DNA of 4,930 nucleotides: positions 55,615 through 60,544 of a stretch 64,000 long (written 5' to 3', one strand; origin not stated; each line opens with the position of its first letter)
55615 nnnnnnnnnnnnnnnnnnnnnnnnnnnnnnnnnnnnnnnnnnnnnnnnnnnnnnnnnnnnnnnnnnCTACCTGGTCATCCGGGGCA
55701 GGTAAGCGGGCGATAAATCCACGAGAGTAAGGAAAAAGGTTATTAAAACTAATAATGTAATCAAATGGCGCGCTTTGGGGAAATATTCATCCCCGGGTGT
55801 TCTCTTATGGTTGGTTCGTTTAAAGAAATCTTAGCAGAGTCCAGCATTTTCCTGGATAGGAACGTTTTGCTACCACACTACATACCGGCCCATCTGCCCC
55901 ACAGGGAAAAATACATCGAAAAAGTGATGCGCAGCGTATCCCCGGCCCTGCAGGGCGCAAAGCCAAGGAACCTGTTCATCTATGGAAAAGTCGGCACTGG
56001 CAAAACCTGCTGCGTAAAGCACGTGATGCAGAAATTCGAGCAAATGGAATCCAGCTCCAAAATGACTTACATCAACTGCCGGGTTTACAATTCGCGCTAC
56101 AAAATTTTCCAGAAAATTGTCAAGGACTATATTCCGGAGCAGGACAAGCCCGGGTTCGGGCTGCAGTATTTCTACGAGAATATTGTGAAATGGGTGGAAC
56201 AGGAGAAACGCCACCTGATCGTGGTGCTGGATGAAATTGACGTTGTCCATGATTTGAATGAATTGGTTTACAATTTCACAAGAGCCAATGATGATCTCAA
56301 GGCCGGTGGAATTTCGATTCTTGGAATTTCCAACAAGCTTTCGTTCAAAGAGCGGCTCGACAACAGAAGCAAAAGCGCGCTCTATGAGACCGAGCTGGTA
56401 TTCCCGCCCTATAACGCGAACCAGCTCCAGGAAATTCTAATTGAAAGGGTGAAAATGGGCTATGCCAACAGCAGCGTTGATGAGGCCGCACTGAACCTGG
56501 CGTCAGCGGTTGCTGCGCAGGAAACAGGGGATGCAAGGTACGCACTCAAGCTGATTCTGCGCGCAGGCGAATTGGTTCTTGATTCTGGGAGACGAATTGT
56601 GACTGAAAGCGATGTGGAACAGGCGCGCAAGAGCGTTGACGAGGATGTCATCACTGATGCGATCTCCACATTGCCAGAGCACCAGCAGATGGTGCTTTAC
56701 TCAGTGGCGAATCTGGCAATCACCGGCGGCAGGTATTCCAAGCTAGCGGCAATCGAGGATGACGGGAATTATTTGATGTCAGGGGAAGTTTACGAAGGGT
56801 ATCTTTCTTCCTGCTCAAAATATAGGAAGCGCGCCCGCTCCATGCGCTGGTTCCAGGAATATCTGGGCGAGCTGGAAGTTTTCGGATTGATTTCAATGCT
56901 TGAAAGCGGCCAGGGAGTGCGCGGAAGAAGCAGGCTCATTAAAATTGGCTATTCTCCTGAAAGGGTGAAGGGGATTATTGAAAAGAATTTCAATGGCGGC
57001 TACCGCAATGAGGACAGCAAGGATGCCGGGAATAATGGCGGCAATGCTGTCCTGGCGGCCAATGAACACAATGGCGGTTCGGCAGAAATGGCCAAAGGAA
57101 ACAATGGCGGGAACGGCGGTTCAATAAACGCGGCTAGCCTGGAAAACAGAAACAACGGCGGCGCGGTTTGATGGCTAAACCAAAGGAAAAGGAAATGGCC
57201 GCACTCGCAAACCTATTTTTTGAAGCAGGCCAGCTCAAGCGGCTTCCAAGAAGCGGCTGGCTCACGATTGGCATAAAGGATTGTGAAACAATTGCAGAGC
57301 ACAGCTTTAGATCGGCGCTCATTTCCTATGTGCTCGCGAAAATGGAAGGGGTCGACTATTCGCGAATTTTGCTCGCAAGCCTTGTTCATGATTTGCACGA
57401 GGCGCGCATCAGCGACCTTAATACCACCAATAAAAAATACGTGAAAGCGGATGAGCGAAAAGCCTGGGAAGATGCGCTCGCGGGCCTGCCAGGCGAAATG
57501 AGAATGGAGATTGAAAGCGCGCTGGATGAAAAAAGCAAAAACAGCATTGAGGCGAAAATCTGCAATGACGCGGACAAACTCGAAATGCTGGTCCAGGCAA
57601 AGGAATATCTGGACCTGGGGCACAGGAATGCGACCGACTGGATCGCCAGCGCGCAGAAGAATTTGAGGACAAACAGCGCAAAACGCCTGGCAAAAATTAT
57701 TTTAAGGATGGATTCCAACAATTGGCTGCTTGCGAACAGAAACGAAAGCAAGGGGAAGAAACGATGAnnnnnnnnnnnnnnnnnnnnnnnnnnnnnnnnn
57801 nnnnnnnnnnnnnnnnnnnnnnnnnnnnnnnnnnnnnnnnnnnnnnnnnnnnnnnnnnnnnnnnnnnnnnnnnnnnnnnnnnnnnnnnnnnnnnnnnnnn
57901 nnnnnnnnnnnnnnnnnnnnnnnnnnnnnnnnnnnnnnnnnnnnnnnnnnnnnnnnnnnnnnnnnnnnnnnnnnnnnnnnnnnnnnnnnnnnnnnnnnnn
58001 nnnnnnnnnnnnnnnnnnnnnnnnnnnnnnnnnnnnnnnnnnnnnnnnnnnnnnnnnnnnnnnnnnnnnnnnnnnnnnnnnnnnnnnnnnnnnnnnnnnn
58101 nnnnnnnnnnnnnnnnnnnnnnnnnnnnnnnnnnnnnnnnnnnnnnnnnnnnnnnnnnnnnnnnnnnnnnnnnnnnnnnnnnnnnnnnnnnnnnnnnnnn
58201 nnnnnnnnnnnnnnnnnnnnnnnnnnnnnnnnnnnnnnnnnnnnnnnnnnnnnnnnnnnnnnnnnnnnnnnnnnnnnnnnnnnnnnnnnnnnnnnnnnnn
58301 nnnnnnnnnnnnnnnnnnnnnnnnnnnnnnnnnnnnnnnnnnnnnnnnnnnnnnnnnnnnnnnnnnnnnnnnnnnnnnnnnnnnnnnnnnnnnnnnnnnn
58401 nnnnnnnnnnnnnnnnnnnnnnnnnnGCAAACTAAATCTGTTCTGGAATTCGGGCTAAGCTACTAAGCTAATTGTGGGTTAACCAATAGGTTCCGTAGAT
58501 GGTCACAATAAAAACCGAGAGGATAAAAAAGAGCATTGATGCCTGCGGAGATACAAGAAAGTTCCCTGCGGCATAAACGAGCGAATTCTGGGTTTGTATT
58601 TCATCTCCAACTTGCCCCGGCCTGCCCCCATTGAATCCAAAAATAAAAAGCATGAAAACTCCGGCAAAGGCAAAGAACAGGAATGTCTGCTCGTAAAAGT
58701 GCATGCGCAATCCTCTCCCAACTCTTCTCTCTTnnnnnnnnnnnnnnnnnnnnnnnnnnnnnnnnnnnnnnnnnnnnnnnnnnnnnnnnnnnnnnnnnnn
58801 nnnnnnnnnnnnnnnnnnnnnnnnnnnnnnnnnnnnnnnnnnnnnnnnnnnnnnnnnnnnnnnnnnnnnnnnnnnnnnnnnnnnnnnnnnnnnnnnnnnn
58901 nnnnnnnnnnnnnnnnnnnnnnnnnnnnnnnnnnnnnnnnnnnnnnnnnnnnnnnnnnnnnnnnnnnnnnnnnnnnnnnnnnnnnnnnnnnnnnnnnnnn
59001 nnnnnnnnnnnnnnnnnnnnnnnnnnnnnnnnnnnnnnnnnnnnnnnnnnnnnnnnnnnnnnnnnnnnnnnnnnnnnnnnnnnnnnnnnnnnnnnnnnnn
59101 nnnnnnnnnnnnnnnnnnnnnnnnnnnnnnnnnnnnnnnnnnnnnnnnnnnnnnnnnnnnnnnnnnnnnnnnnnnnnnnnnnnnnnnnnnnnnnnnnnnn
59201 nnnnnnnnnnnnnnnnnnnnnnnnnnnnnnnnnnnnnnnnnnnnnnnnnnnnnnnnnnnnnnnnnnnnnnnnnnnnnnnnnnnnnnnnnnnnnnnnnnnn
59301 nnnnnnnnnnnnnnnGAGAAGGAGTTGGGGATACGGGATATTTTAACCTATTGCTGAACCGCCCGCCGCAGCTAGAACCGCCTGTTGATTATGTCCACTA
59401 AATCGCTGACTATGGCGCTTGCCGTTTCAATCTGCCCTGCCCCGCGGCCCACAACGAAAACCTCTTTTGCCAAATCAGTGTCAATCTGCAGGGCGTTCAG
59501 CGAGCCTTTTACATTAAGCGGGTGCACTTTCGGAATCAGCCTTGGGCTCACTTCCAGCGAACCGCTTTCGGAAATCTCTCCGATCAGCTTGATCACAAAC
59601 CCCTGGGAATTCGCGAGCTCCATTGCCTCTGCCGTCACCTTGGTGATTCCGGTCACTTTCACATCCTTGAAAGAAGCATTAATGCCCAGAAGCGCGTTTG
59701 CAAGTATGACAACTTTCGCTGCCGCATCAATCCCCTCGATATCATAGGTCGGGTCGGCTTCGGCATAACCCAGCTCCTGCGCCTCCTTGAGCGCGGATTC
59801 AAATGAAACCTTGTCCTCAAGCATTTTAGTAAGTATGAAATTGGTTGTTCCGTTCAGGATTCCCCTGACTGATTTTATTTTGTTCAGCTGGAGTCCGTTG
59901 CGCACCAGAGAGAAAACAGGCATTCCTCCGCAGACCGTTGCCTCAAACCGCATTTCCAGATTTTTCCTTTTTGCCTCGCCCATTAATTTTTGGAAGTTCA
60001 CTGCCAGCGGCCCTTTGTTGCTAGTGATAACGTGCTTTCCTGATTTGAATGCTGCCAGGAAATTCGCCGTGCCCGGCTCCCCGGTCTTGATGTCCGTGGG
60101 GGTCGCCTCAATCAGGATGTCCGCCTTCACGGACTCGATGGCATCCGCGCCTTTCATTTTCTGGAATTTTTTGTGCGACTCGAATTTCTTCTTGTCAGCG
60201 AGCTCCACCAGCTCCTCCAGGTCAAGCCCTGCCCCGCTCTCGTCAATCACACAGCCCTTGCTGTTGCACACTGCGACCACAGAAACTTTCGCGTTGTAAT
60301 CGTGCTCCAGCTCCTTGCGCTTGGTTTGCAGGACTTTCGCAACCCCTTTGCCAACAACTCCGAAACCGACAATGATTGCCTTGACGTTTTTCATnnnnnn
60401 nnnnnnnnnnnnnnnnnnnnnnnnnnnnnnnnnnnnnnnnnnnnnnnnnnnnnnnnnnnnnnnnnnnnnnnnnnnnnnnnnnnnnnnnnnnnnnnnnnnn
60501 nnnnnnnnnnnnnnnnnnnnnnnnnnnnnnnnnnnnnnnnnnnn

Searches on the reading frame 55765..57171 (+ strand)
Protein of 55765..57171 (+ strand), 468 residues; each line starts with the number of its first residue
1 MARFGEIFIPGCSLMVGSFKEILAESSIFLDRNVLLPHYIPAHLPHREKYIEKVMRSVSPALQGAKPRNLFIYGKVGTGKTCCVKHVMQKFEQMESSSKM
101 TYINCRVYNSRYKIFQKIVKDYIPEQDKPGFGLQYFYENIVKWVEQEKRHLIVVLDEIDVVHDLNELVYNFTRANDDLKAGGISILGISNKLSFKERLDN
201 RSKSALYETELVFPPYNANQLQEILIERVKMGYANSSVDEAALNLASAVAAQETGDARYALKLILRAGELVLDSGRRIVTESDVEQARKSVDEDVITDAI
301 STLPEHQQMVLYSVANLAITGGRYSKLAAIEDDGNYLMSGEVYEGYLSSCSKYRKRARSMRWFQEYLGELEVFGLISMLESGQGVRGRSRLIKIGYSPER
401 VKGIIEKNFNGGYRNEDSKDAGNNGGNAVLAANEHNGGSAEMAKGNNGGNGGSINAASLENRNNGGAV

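Call 19: search_protein_families(library=pfam, proteins=[window:55765-57171:+], max_evalue=0.001)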
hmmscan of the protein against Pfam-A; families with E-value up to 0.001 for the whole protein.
window:55765-57171:+ (468 aa): 12 families
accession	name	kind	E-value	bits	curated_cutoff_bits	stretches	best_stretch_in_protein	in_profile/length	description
PF09079.17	Cdc6_C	-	2.9e-15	56.4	25.1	1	298-402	1-94/96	CDC6, C terminal winged helix domain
PF22703.2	Cdc6_lid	-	1.2e-14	54.4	27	1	223-288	2-67/68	Cdc6 AAA+ ATPase-type lid domain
PF13401.12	AAA_22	-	2.3e-09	38.1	27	1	68-167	6-104/130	AAA domain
PF13191.12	AAA_16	-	5e-06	27.6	32.6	1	44-108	2-63/167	AAA ATPase domain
PF13173.12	AAA_14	-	2.9e-05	24.5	27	1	68-192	3-102/129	AAA domain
PF01637.24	ATPase_2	-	3.8e-05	24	33.2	1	56-174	9-138/225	ATPase domain predominantly from Archaea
PF00931.28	NB-ARC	-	5.6e-05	23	23.5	1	53-168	3-119/248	NB-ARC domain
PF22606.2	Cdc6-ORC-like_ATPase_lid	-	8.3e-05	22.9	27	1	216-266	1-50/60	Cdc6/ORC-like, ATPase lid domain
PF24883.2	NPHP3_N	-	0.00032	21.4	24.8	0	66-110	21-63/164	Nephrocystin 3, N-terminal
PF00004.35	AAA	-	0.00063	20.6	21.2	0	71-165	2-73/131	ATPase family associated with various cellular activities (AAA)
PF00308.24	Bac_DnaA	-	0.00063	20.4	23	0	57-108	25-75/162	Bacterial DnaA ATPAse domain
PF05673.19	DUF815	-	0.00067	19.3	23.8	0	47-94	33-80/249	Protein of unknown function (DUF815)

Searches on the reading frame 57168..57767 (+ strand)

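Call 19: search_protein_families(library=pfam, proteins=[window:57168-57767:+], max_evalue=0.001)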
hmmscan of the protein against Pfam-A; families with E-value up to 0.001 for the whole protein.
window:57168-57767:+ (199 aa): 3 families
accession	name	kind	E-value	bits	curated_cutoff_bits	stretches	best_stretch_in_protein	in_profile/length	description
PF13023.12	HD_3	-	8.4e-28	97.8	22.5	1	20-161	1-148/165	HD domain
PF12917.13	YfbR-like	-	1.7e-13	51.1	25.9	1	37-170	21-167/182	5'-deoxynucleotidase YfbR-like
PF01966.28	HD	-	8.4e-08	32.9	22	1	43-140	2-115/116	HD domain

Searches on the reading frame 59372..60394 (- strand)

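Call 19: search_protein_families(library=pfam, proteins=[window:59372-60394:-], max_evalue=0.001)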
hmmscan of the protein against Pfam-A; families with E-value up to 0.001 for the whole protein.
window:59372-60394:- (340 aa): 3 families
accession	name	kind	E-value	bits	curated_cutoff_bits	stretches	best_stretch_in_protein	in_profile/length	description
PF00742.24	Homoserine_dh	-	2.6e-61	206.9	22.9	1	159-333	1-173/173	Homoserine dehydrogenase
PF03447.22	NAD_binding_3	-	7.2e-10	40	24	1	10-151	1-116/116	Homoserine dehydrogenase, NAD binding domain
PF00208.27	ELFV_dehydrog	-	9.8e-06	25.9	23.4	1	2-97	31-118/241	Glutamate/Leucine/Phenylalanine/Valine dehydrogenase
